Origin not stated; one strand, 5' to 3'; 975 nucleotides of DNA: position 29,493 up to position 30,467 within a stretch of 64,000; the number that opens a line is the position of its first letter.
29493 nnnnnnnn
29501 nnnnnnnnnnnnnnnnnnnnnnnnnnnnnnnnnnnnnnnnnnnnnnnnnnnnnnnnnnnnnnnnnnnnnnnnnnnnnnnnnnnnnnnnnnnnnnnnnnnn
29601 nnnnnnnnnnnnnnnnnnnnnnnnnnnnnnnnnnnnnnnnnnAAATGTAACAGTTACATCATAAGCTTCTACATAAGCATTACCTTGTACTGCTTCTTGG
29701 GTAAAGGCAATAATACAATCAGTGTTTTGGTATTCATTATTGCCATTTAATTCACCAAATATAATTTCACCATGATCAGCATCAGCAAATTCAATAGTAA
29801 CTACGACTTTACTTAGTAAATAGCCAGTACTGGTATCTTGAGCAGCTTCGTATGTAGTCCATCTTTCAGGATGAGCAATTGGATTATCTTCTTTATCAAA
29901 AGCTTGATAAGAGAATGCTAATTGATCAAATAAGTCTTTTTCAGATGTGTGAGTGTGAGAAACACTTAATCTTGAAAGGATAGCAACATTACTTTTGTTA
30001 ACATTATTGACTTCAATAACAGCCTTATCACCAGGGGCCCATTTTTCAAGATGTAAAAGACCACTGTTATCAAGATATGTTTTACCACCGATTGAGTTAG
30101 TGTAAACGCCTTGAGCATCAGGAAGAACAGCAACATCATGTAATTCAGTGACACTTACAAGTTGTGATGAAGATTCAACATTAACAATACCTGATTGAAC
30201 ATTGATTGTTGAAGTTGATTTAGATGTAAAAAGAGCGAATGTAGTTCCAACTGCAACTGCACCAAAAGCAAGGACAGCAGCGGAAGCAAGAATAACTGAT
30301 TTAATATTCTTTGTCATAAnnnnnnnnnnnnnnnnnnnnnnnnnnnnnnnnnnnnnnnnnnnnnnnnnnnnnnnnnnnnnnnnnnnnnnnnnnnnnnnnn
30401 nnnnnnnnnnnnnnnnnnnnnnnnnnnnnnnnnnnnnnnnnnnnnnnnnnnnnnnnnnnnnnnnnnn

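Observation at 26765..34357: SipW-type signal peptidase operon with four TasA/camelysin paralogs, two with giant beta-helix extensions, in a mollicute-like genome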

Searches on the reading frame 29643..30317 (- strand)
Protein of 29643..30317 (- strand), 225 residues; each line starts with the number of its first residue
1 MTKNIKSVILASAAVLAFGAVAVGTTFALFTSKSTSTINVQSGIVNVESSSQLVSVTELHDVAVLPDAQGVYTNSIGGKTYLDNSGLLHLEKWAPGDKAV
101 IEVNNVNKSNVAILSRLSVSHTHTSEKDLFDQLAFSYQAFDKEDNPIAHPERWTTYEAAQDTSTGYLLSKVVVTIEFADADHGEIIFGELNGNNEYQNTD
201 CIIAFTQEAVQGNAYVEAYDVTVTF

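Call 17: find_homologous_proteins(query=window:29643-30317:-, max_evalue=0.001)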
Query seq(225 aa) (225 aa): 11 proteins with E <= 0.001 among 482 candidates.
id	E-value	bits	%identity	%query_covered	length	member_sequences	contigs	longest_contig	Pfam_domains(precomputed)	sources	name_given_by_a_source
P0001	7.6e-139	478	100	100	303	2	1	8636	PF09479.17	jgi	-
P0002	2.0e-106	372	78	100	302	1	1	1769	PF09479.17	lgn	-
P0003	3.0e-104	365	77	100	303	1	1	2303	PF09479.17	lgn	-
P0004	9.5e-104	363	78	100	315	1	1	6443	PF09479.17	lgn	-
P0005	1.0e-103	363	77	100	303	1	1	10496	PF09479.17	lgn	-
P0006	1.8e-103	362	75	100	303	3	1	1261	PF09479.17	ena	-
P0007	1.2e-78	281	62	95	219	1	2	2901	-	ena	-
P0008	2.0e-65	238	54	96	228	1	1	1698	-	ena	-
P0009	5.0e-40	155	41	97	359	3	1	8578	PF12389.14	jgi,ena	-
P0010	9.1e-39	151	82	40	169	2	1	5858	PF09479.17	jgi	-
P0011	1.4e-10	59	36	76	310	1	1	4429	PF00575.30,PF23459.2,PF17674.8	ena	-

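Call 20: search_solved_structures(query=A2, max_evalue=10, show_alignments=3)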
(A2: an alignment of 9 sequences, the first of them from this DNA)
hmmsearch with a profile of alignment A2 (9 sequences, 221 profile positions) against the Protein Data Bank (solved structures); distinct sequences matched with E-value up to 10: 2.
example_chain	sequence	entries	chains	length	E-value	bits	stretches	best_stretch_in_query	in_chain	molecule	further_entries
8aur_A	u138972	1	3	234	7.2e-09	38.7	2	162-213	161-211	Major biofilm matrix component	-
5of1_A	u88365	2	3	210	7.6e-09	38.7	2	80-139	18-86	Spore coat-associated protein N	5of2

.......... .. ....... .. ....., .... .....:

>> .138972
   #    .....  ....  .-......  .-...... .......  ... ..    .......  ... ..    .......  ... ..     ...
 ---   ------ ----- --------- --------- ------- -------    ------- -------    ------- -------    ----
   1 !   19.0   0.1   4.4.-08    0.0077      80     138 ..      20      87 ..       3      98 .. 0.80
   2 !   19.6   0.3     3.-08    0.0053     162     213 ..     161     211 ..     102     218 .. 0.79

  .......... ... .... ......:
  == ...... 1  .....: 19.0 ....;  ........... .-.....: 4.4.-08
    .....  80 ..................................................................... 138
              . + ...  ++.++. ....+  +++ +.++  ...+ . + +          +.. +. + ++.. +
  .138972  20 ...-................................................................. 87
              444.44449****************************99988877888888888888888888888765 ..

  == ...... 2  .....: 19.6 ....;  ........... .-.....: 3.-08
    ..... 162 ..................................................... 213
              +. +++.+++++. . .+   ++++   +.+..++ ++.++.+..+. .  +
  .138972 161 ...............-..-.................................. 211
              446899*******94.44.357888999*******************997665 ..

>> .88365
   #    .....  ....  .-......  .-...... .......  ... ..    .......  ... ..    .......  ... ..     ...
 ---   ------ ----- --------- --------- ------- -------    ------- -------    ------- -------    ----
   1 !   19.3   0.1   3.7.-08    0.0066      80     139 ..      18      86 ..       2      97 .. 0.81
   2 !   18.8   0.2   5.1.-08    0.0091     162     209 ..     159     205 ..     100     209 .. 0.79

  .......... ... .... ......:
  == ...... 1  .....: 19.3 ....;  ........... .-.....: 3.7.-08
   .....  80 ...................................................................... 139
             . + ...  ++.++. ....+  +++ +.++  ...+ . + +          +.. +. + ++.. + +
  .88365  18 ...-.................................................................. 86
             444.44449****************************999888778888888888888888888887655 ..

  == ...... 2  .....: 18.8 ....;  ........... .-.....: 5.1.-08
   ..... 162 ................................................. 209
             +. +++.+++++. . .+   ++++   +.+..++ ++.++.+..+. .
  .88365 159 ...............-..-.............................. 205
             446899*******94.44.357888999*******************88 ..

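Call 29: find_related_loci(query=A3, collection=genome_contigs, flank=10000)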
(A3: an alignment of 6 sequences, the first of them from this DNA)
Query A3 (225 aa) in genome_contigs; peptide patterns used: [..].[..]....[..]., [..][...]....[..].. (x = any residue, [..] = any of these).
84 stretches matched a pattern; 28 encode a relative of the query (tblastn E <= 1e-3); 27 distinct loci.
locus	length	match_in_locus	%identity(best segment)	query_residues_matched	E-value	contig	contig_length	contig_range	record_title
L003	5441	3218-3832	32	2-223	2e-21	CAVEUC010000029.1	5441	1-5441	Lachnospiraceae bacterium GAM79 isolate H07667-L1_cleanbin_000062 genome assembly, contig: Spades_H07667-L1_contig_12433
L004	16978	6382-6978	34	2-214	3e-21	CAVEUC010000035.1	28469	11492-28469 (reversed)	Lachnospiraceae bacterium GAM79 isolate H07667-L1_cleanbin_000062 genome assembly, contig: Spades_H07667-L1_contig_1370,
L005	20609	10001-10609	33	1-220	2e-19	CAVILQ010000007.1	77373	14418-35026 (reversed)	bacterium isolate H07676-L1_cleanbin_000043 genome assembly, contig: Spades_H07676-L1_contig_176, whole genome shotgun s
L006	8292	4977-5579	30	3-214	9e-19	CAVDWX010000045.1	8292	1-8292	Gemmiger formicilis isolate H07668-L1_cleanbin_000023 genome assembly, contig: Spades_H07668-L1_contig_4379, whole genom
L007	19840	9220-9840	31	21-217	5e-15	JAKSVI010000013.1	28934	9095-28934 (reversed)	MAG: Bacilli bacterium isolate Horse_feces355 MAG355_13, whole genome shotgun sequence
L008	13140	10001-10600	30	1-214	1e-14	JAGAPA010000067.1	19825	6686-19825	MAG: Clostridia bacterium isolate RGIG8643 Water_deer_Cecum.Co__c927462, whole genome shotgun sequence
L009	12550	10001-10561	31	7-216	4e-14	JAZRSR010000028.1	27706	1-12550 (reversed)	MAG: Christensenellaceae bacterium isolate T1900045346_YK20190036.MAGScoT_cleanbin_000010 SGB_6712_k141_987435, whole ge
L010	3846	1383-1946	33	6-224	5e-14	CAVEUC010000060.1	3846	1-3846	Lachnospiraceae bacterium GAM79 isolate H07667-L1_cleanbin_000062 genome assembly, contig: Spades_H07667-L1_contig_18934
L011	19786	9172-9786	29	1-225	2e-13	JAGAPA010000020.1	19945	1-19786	MAG: Clostridia bacterium isolate RGIG8643 Water_deer_Cecum.Co__c232076, whole genome shotgun sequence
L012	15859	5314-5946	30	6-214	4e-13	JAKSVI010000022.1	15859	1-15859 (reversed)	MAG: Bacilli bacterium isolate Horse_feces355 MAG355_22, whole genome shotgun sequence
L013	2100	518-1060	31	20-213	9e-13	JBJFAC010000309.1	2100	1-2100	MAG: Candidatus Neoclostridium sp. isolate PUUB17_bin.056 NODE_90447_length_2100_cov_4.346210, whole genome shotgun sequ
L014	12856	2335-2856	30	4-214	1e-12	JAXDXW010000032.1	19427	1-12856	MAG: Candidatus Onthovivens sp. isolate SUG2468 k141_5193615, whole genome shotgun sequence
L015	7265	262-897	26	6-217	3e-12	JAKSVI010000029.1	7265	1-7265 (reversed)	MAG: Bacilli bacterium isolate Horse_feces355 MAG355_29, whole genome shotgun sequence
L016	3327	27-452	35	1-141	3e-12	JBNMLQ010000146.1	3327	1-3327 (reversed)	MAG: Candidatus Enterosoma sp. isolate CM_BacEnt1178.13 k141_371_length_3327_cov_19.0000, whole genome shotgun sequence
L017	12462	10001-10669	25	6-225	9e-12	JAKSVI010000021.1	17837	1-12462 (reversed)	MAG: Bacilli bacterium isolate Horse_feces355 MAG355_21, whole genome shotgun sequence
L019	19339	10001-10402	33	18-143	6e-11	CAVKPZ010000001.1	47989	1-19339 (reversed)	Lachnospiraceae bacterium isolate H07689-L1_cleanbin_000017 genome assembly, contig: Spades_H07689-L1_contig_358, whole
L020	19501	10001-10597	31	3-216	4e-16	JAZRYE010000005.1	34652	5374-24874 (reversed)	MAG: Bacilli bacterium isolate T1900044950_TA20190003.MAGScoT_cleanbin_000027 SGB_3596_k141_209637, whole genome shotgun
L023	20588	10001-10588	31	13-214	6e-10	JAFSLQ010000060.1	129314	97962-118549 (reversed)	MAG: Clostridia bacterium isolate RGIG3255 Goat_Reticulum-3__c743216, whole genome shotgun sequence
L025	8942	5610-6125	28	20-214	3e-8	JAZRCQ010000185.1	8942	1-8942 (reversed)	MAG: Eubacteriales bacterium isolate T1900045512_YK20190206.MAGScoT_cleanbin_000030 SGB_7573_k141_2026730, whole genome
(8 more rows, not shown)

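Call 30: search_protein_representatives(alignment_id=A2)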
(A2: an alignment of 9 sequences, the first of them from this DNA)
Query: 9 sequences, 221 profile positions. Proteins with E-value up to 0.001 (for the whole library): 4656; up to 1e-10: 2082; up to 1e-30: 305. The best 150 are listed.
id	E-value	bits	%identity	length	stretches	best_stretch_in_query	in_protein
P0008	1.7e-96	338.4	-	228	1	1-219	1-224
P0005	2.6e-93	328.0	-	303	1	1-219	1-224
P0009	1.8e-81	289.3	-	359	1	1-220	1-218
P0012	9.9e-67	241.1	-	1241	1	2-219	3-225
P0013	1.8e-66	240.2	-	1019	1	1-216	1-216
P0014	2.1e-66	240.0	-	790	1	1-213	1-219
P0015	3.5e-66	239.3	-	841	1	1-219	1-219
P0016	1.2e-62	227.7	-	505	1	1-217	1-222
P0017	1.4e-62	227.5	-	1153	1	1-215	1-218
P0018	1.0e-60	221.4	-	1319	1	2-217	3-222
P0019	1.4e-59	217.7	-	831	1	4-219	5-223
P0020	2.2e-59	217.0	-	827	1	2-211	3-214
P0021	2.9e-59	216.7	-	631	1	1-220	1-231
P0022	7.6e-59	215.3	-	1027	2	2-220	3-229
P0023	2.7e-56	206.9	-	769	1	1-215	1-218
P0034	1.2e-51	191.7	-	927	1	1-220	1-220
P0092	2.5e-36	141.7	-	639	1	1-216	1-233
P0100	6.8e-36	140.3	-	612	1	1-219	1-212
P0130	1.6e-34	135.7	-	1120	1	5-217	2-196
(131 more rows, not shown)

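Call 34: search_protein_families(library=pfam, proteins=[P0012, P0013, P0014, P0015, P0017, P0034, P0092, P0100, P0130, P0016], max_evalue=0.01)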
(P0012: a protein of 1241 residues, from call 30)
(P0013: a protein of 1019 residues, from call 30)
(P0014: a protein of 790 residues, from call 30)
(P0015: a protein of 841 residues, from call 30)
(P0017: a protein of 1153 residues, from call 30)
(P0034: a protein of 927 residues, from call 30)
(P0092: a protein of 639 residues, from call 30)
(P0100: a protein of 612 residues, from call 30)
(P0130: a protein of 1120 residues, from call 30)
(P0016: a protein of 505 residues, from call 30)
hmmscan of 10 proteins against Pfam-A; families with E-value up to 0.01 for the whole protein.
P0012 (1241 aa): 0 families

P0013 (1019 aa): 1 family
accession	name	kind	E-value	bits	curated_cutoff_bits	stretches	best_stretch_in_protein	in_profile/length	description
PF03670.18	UPF0184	-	0.001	19.8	21.5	1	210-246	29-65/83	Uncharacterised protein family (UPF0184)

P0014 (790 aa): 1 family
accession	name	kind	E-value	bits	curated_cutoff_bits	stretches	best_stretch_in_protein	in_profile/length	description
PF12389.13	Peptidase_M73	-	0.0038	17.5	22.5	0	2-59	3-58/196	Camelysin metallo-endopeptidase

P0015 (841 aa): 0 families

P0017 (1153 aa): 1 family
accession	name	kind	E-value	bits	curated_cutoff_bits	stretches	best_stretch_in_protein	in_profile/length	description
PF12389.13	Peptidase_M73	-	0.0002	21.7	22.5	1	15-212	13-193/196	Camelysin metallo-endopeptidase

P0034 (927 aa): 0 families

P0092 (639 aa): 1 family
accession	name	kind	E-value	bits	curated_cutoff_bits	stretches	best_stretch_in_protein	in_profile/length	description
PF12389.13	Peptidase_M73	-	0.00028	21.2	22.5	0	6-56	4-54/196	Camelysin metallo-endopeptidase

P0100 (612 aa): 2 families
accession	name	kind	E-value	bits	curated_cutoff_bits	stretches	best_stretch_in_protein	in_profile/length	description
PF12389.13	Peptidase_M73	-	6.7e-05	23.2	22.5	0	10-51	10-48/196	Camelysin metallo-endopeptidase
PF13620.12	CarboxypepD_reg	-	0.0063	17.3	32.3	0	250-289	24-63/82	Carboxypeptidase regulatory-like domain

P0130 (1120 aa): 0 families

P0016 (505 aa): 0 families
